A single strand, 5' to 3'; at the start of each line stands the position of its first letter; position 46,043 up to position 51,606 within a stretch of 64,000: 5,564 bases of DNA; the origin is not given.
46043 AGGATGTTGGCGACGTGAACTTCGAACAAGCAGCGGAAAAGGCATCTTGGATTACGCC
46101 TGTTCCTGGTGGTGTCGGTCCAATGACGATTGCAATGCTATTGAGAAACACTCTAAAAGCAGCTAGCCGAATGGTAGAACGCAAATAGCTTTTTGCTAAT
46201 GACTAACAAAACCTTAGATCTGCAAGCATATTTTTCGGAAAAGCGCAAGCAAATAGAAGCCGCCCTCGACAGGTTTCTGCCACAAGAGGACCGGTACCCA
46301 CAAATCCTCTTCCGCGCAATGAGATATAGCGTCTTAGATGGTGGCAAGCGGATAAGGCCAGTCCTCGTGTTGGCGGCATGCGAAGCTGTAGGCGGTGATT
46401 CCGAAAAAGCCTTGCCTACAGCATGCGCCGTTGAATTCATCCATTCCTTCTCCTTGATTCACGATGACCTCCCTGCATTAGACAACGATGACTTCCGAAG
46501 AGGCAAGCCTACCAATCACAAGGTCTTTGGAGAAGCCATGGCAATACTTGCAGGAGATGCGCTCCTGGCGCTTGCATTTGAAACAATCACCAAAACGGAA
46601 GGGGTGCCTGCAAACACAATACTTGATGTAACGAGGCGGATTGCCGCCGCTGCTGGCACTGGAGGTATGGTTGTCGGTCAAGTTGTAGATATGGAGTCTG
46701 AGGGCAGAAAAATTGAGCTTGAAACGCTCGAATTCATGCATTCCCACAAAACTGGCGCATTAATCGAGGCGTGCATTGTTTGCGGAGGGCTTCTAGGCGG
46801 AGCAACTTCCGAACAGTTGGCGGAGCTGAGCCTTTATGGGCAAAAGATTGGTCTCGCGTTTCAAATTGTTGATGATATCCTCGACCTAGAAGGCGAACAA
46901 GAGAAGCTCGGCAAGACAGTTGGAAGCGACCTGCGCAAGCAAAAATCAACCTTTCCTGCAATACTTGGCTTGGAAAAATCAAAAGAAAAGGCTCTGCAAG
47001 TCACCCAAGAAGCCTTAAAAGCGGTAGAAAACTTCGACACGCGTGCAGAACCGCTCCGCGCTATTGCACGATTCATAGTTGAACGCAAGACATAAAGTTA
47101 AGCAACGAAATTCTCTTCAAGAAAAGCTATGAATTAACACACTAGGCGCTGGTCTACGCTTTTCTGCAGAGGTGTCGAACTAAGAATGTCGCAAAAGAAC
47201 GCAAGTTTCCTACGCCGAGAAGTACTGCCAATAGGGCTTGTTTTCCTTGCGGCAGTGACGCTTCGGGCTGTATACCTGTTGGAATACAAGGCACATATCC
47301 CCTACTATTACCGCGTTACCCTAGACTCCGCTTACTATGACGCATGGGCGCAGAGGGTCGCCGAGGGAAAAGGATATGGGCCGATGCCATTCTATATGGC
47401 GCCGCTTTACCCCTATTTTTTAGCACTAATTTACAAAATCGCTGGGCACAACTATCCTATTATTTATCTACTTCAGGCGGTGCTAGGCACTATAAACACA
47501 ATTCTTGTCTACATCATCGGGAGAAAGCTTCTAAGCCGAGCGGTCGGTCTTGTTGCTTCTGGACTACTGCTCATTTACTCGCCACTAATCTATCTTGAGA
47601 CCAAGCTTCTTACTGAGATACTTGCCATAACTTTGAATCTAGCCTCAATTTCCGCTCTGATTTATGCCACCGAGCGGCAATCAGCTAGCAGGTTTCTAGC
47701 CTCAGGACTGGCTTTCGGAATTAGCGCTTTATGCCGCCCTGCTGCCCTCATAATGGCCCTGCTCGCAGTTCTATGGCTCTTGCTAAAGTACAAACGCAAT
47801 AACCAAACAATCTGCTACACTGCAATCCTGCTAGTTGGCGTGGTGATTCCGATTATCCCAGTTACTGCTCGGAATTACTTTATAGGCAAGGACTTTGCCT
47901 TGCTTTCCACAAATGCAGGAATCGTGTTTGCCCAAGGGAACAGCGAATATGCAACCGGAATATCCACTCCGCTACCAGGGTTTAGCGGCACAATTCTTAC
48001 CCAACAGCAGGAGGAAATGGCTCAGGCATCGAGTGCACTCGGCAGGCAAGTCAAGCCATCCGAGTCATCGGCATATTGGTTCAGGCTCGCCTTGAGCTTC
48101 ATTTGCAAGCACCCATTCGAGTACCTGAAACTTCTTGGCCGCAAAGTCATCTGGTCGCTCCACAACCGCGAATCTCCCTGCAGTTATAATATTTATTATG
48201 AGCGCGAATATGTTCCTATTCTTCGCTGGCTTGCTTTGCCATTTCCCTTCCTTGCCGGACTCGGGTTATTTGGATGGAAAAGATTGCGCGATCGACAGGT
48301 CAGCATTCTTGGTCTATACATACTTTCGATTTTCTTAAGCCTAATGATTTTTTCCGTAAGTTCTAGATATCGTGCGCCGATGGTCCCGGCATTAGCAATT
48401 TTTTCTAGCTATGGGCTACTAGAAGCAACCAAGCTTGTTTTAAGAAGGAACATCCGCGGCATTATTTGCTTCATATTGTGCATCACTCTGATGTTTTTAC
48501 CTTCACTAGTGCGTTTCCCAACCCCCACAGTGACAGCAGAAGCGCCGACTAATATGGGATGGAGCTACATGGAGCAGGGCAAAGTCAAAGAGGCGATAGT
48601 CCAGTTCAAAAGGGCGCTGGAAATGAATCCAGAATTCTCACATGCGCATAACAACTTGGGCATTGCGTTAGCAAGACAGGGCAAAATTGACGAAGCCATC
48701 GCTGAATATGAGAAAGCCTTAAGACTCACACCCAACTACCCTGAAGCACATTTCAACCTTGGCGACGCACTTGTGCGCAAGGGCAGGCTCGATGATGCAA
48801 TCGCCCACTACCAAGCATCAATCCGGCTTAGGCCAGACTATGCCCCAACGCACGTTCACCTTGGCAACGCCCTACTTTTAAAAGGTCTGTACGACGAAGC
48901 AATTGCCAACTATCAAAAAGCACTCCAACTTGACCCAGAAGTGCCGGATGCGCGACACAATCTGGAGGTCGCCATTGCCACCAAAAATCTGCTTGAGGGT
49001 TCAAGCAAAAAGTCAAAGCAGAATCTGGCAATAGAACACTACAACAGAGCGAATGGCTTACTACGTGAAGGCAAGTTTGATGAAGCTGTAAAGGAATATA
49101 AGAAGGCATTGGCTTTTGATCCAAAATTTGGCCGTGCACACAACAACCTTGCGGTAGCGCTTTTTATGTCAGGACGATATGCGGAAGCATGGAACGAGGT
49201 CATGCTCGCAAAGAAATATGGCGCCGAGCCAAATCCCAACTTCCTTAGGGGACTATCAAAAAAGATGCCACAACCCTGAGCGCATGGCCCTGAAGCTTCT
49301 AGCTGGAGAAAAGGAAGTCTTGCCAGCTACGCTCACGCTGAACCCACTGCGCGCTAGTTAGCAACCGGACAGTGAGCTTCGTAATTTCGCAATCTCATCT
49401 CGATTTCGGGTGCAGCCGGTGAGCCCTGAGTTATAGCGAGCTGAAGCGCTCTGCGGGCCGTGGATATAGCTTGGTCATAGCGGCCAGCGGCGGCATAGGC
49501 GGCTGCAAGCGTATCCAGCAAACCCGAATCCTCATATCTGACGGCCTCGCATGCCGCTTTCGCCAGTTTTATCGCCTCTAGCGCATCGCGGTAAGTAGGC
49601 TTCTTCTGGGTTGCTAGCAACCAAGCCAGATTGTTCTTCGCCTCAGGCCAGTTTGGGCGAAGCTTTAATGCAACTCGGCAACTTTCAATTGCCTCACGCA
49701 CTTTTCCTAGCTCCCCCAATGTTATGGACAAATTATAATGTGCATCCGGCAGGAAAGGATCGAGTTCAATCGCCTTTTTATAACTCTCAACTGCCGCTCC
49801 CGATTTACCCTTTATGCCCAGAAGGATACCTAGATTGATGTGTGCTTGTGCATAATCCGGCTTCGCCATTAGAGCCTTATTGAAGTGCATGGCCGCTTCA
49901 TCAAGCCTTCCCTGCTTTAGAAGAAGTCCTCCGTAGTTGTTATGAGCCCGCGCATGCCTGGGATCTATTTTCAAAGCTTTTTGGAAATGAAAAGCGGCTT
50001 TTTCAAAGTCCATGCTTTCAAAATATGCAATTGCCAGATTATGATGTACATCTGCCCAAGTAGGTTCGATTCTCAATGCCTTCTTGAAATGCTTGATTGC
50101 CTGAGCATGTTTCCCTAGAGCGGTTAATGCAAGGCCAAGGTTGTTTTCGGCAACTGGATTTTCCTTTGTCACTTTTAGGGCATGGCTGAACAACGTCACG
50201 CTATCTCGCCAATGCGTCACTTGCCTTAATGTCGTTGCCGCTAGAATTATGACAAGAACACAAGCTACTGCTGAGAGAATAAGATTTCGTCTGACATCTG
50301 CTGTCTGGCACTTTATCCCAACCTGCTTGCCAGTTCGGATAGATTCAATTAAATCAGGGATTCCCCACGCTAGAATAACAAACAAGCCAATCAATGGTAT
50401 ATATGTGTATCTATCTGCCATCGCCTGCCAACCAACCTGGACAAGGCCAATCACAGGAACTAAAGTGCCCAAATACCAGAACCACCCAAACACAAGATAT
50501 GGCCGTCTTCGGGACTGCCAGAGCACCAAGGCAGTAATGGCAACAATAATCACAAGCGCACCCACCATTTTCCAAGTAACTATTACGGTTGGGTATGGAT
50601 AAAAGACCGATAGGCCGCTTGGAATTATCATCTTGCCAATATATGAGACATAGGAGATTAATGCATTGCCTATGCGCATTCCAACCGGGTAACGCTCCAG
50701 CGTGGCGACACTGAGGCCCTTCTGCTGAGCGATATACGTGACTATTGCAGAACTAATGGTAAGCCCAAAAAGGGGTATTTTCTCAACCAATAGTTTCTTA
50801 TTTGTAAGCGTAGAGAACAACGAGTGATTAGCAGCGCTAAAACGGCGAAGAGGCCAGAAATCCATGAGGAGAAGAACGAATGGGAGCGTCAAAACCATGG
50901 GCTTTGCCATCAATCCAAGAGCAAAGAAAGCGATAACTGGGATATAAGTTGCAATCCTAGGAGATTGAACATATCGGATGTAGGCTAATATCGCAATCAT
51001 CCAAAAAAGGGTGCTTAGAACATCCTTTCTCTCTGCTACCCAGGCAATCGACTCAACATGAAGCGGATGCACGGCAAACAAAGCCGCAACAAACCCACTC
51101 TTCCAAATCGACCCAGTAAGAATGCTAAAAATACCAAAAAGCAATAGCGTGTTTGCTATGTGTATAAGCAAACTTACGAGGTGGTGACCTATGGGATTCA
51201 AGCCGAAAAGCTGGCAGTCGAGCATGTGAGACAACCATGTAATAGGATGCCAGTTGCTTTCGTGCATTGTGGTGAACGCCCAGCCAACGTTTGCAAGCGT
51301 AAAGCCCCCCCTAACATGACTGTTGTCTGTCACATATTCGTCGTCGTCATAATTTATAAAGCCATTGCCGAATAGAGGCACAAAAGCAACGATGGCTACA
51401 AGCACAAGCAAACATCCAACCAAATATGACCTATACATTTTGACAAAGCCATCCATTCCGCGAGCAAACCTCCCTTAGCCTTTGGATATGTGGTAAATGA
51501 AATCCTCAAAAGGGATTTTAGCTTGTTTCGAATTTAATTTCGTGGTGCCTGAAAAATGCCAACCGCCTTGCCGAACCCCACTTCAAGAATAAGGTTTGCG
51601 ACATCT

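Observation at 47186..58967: Seven GT-C-fold membrane glycosyltransferase-like genes in 12 kb, including four tandem TMTC-like (DUF1736 plus TPR) paralogs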

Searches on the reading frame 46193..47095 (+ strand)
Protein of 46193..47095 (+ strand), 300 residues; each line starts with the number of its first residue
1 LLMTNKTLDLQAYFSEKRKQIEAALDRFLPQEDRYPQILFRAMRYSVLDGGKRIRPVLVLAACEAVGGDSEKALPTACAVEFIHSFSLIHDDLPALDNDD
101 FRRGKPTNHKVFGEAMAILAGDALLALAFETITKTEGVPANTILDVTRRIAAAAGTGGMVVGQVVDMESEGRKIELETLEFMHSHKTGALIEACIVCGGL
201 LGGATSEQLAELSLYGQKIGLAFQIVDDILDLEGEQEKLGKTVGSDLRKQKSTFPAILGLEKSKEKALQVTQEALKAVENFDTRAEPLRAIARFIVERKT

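Call 4: search_protein_families(library=pfam, proteins=[window:46193-47095:+], max_evalue=0.01)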
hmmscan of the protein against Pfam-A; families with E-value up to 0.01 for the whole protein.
window:46193-47095:+ (300 aa): 1 family
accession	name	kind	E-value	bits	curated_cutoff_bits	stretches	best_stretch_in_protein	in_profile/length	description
PF00348.22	polyprenyl_synt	-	1.3e-64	218.3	27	1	37-276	2-235/251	Polyprenyl synthetase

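Call 69: search_protein_families(library=ncbifam, proteins=[window:46193-47095:+], max_evalue=0.00001)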
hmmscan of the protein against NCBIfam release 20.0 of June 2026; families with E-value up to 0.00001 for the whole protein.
window:46193-47095:+ (300 aa): 16 families
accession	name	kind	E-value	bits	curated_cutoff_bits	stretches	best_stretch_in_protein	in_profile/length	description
NF045685.1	GGPPSynCrtE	equivalog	1e-123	412.1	460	1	9-299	2-292/293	geranylgeranyl diphosphate synthase CrtE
NF045485.1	FPPsyn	subfamily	3.1e-116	387.5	275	1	15-299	2-287/288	farnesyl diphosphate synthase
NF007877.0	PRK10581.1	equivalog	1.6e-78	263.9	321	1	10-299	3-298/299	(2E,6E)-farnesyl diphosphate synthase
NF041169.1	f2_encap_cargo4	exception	3.2e-72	243.6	450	1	49-274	48-267/334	family 2 encapsulin nanocompartment cargo protein polyprenyl transferase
NF040698.1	IdsA_Meth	equivalog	1.4e-68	231.6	468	1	13-275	6-265/328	short chain isoprenyl diphosphate synthase IdsA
NF041003.1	GGPP_syn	equivalog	6.3e-61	206.2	500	1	10-280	2-267/326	geranylgeranyl diphosphate synthase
NF045549.1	GGPPsyn_IdsB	equivalog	3.6e-46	157.8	475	1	50-272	64-281/346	geranylgeranyl diphosphate synthase IdsB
NF040789.2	gerfarn_diphsyn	equivalog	2.3e-42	145.4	560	1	12-259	9-266/345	geranylfarnesyl diphosphate synthase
NF008140.0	PRK10888.1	equivalog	3.5e-39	135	412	1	43-276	36-260/323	octaprenyl diphosphate synthase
TIGR02748.1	GerC3_HepT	equivalog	7.3e-38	130.4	456.55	1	11-271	6-256/319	heptaprenyl diphosphate synthase component II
NF045628.1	HxpDPsynlarge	equivalog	6.4e-36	123.9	500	1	19-275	6-248/311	hexaprenyl-diphosphate synthase large subunit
TIGR02749.1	prenyl_cyano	equivalog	3.7e-35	121.5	383.2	1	38-266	31-253/322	solanesyl diphosphate synthase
NF042417.1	NPPPS_Mycobact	equivalog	1.4e-31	109.8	600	1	20-287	28-283/335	nonaprenyl/(2E,6E)-farnesyl/geranylgeranyl diphosphat synthase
NF040627.1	GFPS_Meth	equivalog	5.2e-30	104.9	600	1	39-277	28-249/285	geranylfarnesyl diphosphate synthase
NF040936.1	hexpp_archaea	equivalog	1.6e-20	73.6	400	1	9-246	2-217/275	hexaprenyl pyrophosphate synthase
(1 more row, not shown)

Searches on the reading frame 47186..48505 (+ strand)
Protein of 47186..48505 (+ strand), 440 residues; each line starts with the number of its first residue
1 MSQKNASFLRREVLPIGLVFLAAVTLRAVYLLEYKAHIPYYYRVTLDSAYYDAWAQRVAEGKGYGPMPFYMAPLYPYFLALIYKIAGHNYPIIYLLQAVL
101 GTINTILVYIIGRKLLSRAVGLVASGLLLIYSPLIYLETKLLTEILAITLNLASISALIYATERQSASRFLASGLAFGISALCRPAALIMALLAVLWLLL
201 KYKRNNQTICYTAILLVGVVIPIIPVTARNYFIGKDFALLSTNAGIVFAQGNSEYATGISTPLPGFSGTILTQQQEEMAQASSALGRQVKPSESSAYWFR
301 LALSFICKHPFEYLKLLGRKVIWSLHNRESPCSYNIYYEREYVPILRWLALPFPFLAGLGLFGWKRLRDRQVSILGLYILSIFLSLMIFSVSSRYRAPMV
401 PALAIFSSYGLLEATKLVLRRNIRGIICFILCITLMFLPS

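Call 6: search_protein_families(library=pfam, proteins=[window:47186-48505:+], max_evalue=1)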
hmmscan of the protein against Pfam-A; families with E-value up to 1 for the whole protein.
window:47186-48505:+ (440 aa): 5 families
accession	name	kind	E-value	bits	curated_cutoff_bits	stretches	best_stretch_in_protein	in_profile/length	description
PF13231.12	PMT_2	-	1.1e-16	61.9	26.1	1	72-221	3-154/160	Dolichyl-phosphate-mannose-protein mannosyltransferase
PF23188.1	THU_Piezo1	-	0.025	15.1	27.2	1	187-223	24-60/121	Piezo1-like, transmembrane helical unit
PF02516.20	STT3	-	0.13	12.1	24.5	1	69-178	69-187/405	Oligosaccharyl transferase STT3, N-terminal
PF10939.13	DUF2631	-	0.34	11.2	25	0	362-388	23-48/66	Protein of unknown function (DUF2631)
PF17597.7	DUF5493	-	0.52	11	27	1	214-261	8-55/82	Family of unknown function (DUF5493)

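Call 7: search_protein_families(library=ncbifam, proteins=[window:47186-48505:+], max_evalue=1)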
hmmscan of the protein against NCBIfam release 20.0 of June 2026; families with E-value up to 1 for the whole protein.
window:47186-48505:+ (440 aa): 3 families
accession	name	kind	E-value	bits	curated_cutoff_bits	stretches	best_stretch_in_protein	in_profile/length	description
NF047440.1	LA3751_2_3_fam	subfamily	1.1e-10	41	200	1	74-233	84-243/460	LA_3751/LA_3752 family putative glycosyltransferase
TIGR03663.1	TIGR03663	subfamily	0.00011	21.3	126.25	1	18-207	6-188/435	flippase activity-associated protein Agl23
TIGR04154.1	archaeo_STT3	subfamily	0.68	8.2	450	1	71-202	69-226/831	oligosaccharyl transferase, archaeosortase A system-associated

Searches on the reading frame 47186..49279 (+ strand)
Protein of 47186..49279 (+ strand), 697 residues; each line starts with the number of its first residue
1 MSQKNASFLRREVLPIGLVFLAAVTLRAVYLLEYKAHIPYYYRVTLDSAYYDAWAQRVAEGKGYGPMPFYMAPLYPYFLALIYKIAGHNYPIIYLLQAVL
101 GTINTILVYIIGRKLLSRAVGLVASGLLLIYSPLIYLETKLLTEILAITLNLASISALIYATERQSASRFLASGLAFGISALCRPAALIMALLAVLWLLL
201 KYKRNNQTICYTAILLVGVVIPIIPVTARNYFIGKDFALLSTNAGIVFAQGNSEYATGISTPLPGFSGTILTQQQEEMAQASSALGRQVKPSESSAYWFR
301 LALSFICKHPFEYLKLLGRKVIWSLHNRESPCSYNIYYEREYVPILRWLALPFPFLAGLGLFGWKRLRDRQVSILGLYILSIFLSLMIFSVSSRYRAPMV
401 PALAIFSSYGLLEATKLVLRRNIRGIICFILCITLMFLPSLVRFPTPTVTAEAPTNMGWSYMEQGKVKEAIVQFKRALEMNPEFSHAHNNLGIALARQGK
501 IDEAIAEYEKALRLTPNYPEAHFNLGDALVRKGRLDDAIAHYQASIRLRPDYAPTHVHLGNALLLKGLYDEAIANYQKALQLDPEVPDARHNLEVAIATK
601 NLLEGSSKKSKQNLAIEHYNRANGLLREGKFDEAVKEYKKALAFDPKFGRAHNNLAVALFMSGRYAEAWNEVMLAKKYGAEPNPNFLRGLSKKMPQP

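Call 4: search_protein_families(library=pfam, proteins=[window:47186-49279:+], max_evalue=0.01)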
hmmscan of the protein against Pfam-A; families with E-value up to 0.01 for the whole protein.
window:47186-49279:+ (697 aa): 31 families (the best 25 are shown)
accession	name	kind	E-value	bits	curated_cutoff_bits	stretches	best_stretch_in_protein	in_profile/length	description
PF13414.12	TPR_11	-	7.1e-54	179.7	26.8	5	495-533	4-42/42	TPR repeat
PF00515.34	TPR_1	-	7.9e-47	155.7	27.8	5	554-585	2-33/34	Tetratricopeptide repeat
PF07719.23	TPR_2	-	1.3e-45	150.2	27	5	487-518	3-34/34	Tetratricopeptide repeat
PF13432.12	TPR_16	-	1e-42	144.5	32.7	4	456-519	2-65/65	Tetratricopeptide repeat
PF13431.12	TPR_17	-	2.8e-32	108.7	24.4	3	508-540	2-34/34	Tetratricopeptide repeat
PF13181.12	TPR_8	-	3.7e-31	105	25.7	4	486-518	2-34/34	Tetratricopeptide repeat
PF14559.12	TPR_19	-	4.5e-30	104.2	25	5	462-522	2-62/68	Tetratricopeptide repeat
PF13424.12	TPR_12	-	8e-26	90.5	30.1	3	486-550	4-76/77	Tetratricopeptide repeat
PF13428.12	TPR_14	-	1.2e-23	81.6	23.5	3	490-527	6-43/44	Tetratricopeptide repeat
PF24575.1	TPR_Slam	-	1.1e-17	64.7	35.2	1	610-668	42-100/104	Surface lipoprotein assembly modifier, N-terminal TPR repeats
PF13176.12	TPR_7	-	2.7e-17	61.7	27.9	0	521-551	1-31/36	Tetratricopeptide repeat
PF13231.12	PMT_2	-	2.6e-16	60.7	26.1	1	72-221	3-154/160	Dolichyl-phosphate-mannose-protein mannosyltransferase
PF13374.12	TPR_10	-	3.2e-14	52.8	27.5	1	489-514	6-31/42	Tetratricopeptide repeat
PF07721.20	TPR_4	-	1e-13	50.9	27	0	486-509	2-25/26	Tetratricopeptide repeat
PF03704.23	BTAD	-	3e-12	47.6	22.1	0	618-670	65-117/146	Bacterial transcriptional activator domain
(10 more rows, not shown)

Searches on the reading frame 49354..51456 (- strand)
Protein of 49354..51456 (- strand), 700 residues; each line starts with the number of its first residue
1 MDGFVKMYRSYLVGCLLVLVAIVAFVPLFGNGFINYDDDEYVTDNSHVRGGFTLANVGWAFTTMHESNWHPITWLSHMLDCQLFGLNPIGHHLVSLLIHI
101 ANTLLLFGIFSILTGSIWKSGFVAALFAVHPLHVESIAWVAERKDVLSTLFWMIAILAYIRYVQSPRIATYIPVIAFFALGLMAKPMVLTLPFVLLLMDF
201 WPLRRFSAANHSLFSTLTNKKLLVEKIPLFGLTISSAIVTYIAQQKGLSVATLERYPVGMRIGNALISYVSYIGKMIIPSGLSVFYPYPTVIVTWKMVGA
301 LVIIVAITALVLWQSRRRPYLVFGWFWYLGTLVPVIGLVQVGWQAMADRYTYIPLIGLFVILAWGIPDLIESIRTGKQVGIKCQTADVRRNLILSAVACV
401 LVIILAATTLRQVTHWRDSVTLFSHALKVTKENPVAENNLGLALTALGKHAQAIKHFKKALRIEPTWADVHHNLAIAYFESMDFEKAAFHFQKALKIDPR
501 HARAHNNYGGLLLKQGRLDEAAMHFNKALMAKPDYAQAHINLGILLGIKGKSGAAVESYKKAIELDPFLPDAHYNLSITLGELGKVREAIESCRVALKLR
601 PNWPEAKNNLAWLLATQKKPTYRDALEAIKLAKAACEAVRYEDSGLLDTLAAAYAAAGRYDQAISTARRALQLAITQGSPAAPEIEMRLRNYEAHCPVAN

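Call 4: search_protein_families(library=pfam, proteins=[window:49354-51456:-], max_evalue=0.01)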
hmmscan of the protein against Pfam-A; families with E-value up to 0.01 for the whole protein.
window:49354-51456:- (700 aa): 29 families (the best 25 are shown)
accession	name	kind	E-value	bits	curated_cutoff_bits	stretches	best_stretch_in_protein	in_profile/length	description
PF00515.34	TPR_1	-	1.1e-41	139.4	27.8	4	436-466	3-33/34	Tetratricopeptide repeat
PF07719.23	TPR_2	-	7.8e-38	125.9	27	6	468-501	1-34/34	Tetratricopeptide repeat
PF13414.12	TPR_11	-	2.5e-35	120.4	26.8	4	441-480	1-40/42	TPR repeat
PF13181.12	TPR_8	-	6.8e-31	104.2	25.7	4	536-567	1-32/34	Tetratricopeptide repeat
PF13431.12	TPR_17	-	7.1e-29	98.1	24.4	2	491-521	2-32/34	Tetratricopeptide repeat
PF13424.12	TPR_12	-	2.3e-24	85.8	30.1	3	436-498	5-75/77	Tetratricopeptide repeat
PF13432.12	TPR_16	-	1.5e-23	83.3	32.7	3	473-535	2-64/65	Tetratricopeptide repeat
PF14559.12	TPR_19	-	3.5e-20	72.5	25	3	483-539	6-62/68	Tetratricopeptide repeat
PF13428.12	TPR_14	-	3.8e-18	64.6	23.5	3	440-476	7-43/44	Tetratricopeptide repeat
PF13176.12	TPR_7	-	9.8e-13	47.5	27.9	1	648-680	3-35/36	Tetratricopeptide repeat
PF13374.12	TPR_10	-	4.4e-11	42.9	27.5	1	438-463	6-31/42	Tetratricopeptide repeat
PF23914.1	TPR_CcmH_CycH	-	2.9e-10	40.6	42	1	439-527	55-146/158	Cytochrome c-type biogenesis protein H TPR domain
PF13174.12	TPR_6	-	2.5e-09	37.6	26.3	0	440-464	6-30/33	Tetratricopeptide repeat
PF24575.1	TPR_Slam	-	1.3e-08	35.6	35.2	1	442-490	55-103/104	Surface lipoprotein assembly modifier, N-terminal TPR repeats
PF13231.12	PMT_2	-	8e-07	29.8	26.1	1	81-200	14-130/160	Dolichyl-phosphate-mannose-protein mannosyltransferase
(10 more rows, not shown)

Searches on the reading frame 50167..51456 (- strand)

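Call 6: search_protein_families(library=pfam, proteins=[window:50167-51456:-], max_evalue=1)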
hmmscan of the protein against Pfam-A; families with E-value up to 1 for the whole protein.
window:50167-51456:- (430 aa): 1 family
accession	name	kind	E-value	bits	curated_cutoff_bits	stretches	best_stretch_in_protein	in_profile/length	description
PF13231.12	PMT_2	-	4.1e-07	30.8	26.1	1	81-201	14-131/160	Dolichyl-phosphate-mannose-protein mannosyltransferase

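Call 7: search_protein_families(library=ncbifam, proteins=[window:50167-51456:-], max_evalue=1)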
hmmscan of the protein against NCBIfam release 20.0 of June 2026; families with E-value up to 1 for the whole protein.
window:50167-51456:- (430 aa): 1 family
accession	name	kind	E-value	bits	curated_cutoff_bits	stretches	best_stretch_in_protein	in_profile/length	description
NF041738.1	GG_III-CTERM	domain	0.33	10.9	22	1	298-318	7-27/28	GGIII-like transmembrane region-containing protein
